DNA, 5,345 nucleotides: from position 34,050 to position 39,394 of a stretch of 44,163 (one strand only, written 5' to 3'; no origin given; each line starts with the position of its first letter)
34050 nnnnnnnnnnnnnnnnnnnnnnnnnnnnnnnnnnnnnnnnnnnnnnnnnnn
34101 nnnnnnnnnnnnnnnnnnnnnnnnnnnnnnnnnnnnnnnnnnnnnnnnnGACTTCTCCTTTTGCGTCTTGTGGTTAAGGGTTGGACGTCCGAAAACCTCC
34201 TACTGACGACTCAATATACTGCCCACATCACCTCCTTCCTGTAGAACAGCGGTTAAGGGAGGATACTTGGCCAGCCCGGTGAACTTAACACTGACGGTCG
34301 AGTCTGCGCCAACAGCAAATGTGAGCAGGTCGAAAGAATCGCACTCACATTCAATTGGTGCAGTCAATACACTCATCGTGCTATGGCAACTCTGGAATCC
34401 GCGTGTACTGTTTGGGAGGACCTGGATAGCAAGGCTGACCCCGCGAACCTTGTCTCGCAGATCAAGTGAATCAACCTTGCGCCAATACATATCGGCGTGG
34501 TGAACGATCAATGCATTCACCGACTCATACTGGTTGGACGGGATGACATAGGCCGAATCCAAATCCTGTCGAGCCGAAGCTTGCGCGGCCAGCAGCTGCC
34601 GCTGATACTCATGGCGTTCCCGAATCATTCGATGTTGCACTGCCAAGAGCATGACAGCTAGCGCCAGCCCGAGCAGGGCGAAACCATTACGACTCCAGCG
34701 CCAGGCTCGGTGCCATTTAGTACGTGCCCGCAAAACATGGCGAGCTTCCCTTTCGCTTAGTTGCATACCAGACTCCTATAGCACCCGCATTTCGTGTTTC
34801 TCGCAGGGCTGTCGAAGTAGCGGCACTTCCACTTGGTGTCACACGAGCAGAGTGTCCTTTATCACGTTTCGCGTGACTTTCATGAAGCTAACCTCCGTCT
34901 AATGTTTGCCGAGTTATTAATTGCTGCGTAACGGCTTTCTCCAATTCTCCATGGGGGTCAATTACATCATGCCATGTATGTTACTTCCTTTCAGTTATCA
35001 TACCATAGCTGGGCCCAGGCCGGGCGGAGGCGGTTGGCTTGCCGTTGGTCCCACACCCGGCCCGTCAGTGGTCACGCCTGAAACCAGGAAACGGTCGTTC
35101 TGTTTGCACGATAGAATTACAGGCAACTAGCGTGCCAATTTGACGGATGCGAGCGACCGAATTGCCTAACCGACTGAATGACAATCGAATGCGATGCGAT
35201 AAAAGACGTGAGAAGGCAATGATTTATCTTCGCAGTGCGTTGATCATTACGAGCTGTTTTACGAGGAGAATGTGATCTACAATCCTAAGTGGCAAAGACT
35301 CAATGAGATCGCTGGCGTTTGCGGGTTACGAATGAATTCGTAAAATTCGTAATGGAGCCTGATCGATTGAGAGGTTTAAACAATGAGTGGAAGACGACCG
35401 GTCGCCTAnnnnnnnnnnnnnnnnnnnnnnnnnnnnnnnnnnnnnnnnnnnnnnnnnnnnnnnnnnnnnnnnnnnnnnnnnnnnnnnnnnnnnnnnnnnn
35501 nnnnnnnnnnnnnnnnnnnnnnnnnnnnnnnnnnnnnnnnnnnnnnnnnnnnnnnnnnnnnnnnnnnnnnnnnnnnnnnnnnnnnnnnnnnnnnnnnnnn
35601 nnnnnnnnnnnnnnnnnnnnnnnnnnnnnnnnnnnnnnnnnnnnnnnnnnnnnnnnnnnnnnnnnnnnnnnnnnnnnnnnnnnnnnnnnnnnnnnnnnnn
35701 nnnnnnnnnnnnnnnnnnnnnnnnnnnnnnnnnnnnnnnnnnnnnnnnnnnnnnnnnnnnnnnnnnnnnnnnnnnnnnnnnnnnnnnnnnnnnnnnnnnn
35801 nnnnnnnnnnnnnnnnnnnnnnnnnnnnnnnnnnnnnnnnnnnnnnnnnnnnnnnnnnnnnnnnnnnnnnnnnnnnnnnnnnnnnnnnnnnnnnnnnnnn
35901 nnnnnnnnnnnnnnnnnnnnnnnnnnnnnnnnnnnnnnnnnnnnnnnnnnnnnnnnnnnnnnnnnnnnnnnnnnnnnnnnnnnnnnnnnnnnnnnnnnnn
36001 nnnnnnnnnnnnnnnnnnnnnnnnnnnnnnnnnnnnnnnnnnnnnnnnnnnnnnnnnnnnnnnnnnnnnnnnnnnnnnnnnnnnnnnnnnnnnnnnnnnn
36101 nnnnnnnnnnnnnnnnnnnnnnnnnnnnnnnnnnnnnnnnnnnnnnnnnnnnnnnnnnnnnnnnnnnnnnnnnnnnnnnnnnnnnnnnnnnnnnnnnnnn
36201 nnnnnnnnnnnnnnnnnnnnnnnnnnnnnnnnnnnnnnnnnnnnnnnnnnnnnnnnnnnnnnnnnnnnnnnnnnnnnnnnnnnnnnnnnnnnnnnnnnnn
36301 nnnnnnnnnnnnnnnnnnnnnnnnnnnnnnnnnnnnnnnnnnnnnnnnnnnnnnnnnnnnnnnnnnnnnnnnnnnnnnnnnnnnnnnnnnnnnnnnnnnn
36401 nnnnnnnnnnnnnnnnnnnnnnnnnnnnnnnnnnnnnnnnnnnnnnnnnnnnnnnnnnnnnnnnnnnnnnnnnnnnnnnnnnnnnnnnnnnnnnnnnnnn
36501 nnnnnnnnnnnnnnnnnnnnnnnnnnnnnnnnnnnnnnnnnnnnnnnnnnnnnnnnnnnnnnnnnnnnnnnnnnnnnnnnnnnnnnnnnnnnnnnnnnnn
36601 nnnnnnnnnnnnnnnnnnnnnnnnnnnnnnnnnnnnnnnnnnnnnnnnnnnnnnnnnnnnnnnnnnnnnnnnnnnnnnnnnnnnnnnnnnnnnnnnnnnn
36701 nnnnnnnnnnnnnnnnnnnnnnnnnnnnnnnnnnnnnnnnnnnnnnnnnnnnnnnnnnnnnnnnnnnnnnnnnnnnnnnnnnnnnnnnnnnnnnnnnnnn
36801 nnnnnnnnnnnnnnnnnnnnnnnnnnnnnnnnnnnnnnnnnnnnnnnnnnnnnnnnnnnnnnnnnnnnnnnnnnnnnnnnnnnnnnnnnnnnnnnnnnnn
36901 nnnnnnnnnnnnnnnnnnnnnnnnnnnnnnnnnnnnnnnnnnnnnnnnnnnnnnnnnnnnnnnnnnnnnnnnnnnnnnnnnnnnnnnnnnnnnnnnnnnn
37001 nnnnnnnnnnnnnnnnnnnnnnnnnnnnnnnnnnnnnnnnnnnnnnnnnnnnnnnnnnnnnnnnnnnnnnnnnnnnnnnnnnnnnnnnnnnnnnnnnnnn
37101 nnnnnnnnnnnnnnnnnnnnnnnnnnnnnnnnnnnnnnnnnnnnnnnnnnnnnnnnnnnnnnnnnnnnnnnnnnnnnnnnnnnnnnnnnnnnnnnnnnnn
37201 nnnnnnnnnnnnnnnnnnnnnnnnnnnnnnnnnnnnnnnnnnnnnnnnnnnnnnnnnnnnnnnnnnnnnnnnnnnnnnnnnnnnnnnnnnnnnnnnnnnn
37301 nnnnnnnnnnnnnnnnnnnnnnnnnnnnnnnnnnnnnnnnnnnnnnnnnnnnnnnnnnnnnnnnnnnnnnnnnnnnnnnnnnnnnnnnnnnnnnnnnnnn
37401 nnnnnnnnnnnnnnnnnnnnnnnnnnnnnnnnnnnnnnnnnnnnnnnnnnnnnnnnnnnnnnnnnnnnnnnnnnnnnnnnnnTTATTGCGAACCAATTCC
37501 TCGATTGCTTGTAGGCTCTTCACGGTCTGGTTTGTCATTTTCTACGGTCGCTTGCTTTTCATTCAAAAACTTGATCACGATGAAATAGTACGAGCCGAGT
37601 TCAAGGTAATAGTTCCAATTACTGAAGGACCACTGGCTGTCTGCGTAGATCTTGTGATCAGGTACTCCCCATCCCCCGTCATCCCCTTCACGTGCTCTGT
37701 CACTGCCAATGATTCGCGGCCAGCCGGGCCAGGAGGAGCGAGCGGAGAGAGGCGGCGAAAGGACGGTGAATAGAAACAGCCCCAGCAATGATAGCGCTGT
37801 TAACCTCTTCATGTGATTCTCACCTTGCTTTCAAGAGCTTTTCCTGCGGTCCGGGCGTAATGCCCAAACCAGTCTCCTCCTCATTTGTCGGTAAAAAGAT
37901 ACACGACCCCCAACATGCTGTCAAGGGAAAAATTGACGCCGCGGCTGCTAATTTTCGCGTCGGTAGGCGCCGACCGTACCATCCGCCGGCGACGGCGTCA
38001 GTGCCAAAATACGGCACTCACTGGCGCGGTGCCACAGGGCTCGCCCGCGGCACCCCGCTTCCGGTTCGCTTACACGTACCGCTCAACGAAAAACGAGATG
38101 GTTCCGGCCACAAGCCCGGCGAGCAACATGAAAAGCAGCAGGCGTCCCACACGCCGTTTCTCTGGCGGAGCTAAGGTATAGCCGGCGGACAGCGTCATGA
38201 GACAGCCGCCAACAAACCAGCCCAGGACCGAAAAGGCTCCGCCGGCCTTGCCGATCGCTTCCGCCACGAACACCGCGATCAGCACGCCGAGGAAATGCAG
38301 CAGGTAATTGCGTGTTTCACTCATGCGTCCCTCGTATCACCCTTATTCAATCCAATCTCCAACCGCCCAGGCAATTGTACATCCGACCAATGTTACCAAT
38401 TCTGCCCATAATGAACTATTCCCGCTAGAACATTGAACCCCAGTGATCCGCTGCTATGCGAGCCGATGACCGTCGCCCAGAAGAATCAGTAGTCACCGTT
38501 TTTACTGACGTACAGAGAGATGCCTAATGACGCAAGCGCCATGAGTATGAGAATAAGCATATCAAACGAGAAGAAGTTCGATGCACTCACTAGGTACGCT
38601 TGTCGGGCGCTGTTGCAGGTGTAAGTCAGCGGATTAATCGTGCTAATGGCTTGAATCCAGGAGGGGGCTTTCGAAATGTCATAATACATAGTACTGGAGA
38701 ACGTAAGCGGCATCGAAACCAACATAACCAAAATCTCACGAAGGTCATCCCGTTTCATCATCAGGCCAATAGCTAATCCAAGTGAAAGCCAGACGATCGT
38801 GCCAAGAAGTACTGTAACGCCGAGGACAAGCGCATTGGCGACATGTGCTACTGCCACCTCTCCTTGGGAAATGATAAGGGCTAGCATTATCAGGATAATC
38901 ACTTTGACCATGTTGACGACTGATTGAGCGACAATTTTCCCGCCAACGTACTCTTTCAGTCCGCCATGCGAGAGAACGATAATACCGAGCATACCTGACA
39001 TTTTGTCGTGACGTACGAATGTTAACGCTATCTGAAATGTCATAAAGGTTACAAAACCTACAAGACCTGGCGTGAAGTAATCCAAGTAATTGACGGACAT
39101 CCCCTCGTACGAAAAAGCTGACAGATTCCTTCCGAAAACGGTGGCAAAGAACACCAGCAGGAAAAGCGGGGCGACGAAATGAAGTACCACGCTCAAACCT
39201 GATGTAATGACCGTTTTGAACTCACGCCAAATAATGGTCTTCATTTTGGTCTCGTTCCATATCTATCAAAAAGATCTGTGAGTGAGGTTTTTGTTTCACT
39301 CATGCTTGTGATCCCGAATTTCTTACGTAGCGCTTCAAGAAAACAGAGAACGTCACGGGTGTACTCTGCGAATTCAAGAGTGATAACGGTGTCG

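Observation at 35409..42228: Sigma-54/TPR-EBP-linked radical SAM-SPASM peptide-modification and ABC-2 export island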

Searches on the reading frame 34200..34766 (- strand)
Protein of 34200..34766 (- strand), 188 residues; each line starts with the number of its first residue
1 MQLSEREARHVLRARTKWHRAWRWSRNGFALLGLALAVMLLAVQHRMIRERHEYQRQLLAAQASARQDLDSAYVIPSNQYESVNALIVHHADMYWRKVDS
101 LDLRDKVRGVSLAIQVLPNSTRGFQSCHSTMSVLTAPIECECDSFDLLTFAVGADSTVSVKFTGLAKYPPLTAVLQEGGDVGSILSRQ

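Call 3: search_protein_families(library=pfam, proteins=[window:34200-34766:-], max_evalue=0.01)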
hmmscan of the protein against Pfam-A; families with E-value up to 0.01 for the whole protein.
window:34200-34766:- (188 aa): 0 families

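Call 4: search_protein_families(library=ncbifam, proteins=[window:34200-34766:-], max_evalue=0.01)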
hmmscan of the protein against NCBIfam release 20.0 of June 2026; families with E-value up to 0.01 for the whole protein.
window:34200-34766:- (188 aa): 0 families

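Call 74: search_protein_families(library=pfam, proteins=[window:34200-34766:-], max_evalue=5)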
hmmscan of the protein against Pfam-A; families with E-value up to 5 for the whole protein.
window:34200-34766:- (188 aa): 2 families
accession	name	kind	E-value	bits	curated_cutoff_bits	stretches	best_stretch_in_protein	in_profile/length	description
PF14633.12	SH2_2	-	0.022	14.6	27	1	3-102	36-125/211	SH2 domain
PF01801.21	Cytomega_gL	-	0.2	11.5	25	1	121-174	88-140/211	Cytomegalovirus glycoprotein L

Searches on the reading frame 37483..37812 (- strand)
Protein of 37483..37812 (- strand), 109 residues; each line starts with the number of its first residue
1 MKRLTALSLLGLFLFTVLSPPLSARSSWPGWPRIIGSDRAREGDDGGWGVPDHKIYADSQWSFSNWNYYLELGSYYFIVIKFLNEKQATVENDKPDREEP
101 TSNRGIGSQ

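Call 3: search_protein_families(library=pfam, proteins=[window:37483-37812:-], max_evalue=0.01)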
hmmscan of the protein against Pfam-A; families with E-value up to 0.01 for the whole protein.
window:37483-37812:- (109 aa): 0 families

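Call 4: search_protein_families(library=ncbifam, proteins=[window:37483-37812:-], max_evalue=0.01)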
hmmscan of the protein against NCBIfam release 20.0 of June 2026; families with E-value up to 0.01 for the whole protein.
window:37483-37812:- (109 aa): 0 families

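Call 74: search_protein_families(library=pfam, proteins=[window:37483-37812:-], max_evalue=5)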
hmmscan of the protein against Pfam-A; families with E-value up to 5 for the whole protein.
window:37483-37812:- (109 aa): 0 families

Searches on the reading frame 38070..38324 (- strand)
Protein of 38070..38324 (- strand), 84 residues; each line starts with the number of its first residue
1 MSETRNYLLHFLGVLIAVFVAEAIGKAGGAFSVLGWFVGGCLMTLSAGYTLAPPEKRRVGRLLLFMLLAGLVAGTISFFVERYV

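Call 3: search_protein_families(library=pfam, proteins=[window:38070-38324:-], max_evalue=0.01)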
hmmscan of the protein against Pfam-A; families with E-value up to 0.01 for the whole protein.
window:38070-38324:- (84 aa): 0 families

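Call 4: search_protein_families(library=ncbifam, proteins=[window:38070-38324:-], max_evalue=0.01)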
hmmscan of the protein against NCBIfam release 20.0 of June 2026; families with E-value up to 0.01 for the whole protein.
window:38070-38324:- (84 aa): 0 families

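Call 74: search_protein_families(library=pfam, proteins=[window:38070-38324:-], max_evalue=5)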
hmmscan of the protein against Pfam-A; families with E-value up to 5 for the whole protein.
window:38070-38324:- (84 aa): 3 families
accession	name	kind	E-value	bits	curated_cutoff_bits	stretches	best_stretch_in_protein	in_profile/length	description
PF20323.3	DUF6618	-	0.16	12.7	27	1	27-46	38-57/92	Family of unknown function (DUF6618)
PF12555.13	SteA-like_C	-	0.25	11.9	26.4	1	8-31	17-40/52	SteA-like C-terminal domain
PF01124.23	MAPEG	-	0.63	10.6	23.4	1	14-75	65-127/129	MAPEG family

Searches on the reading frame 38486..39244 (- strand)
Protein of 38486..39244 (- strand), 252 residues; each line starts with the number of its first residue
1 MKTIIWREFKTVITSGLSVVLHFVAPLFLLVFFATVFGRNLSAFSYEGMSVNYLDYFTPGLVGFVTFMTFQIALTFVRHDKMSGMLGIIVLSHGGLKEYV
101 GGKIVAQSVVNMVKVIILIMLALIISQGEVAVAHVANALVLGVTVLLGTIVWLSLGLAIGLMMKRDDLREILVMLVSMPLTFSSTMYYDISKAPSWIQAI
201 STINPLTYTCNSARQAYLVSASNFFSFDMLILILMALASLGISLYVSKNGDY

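Call 3: search_protein_families(library=pfam, proteins=[window:38486-39244:-], max_evalue=0.01)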
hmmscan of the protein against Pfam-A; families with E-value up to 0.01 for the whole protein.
window:38486-39244:- (252 aa): 2 families
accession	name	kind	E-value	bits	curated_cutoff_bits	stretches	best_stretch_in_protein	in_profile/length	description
PF01061.29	ABC2_membrane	-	1.6e-19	70.7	26.9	1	2-217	4-210/211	ABC-2 type transporter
PF12698.13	ABC2_membrane_3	-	1.2e-10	41.4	31.6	1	50-245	157-347/347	ABC-2 family transporter protein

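Call 4: search_protein_families(library=ncbifam, proteins=[window:38486-39244:-], max_evalue=0.01)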
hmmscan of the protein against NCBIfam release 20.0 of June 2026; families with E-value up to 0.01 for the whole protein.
window:38486-39244:- (252 aa): 5 families
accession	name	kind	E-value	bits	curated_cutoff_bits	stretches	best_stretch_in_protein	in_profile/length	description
TIGR01247.1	drrB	subfamily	9.7e-28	97.4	223.05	1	7-241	1-228/236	daunorubicin resistance ABC transporter membrane protein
TIGR03861.1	phenyl_ABC_PedC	subfamily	1.7e-10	41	241.35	1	2-218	5-222/253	alcohol ABC transporter, permease protein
NF011648.0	PRK15066.1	subfamily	4.2e-09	36.3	225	1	3-245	12-247/257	ABC transporter permease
NF038293.1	permease_SagH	equivalog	3.1e-05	23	450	1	53-241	176-359/370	SagH family ABC transporter permease subunit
TIGR01248.1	drrC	subfamily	0.0026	18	165.65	1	100-214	35-146/152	daunorubicin resistance protein C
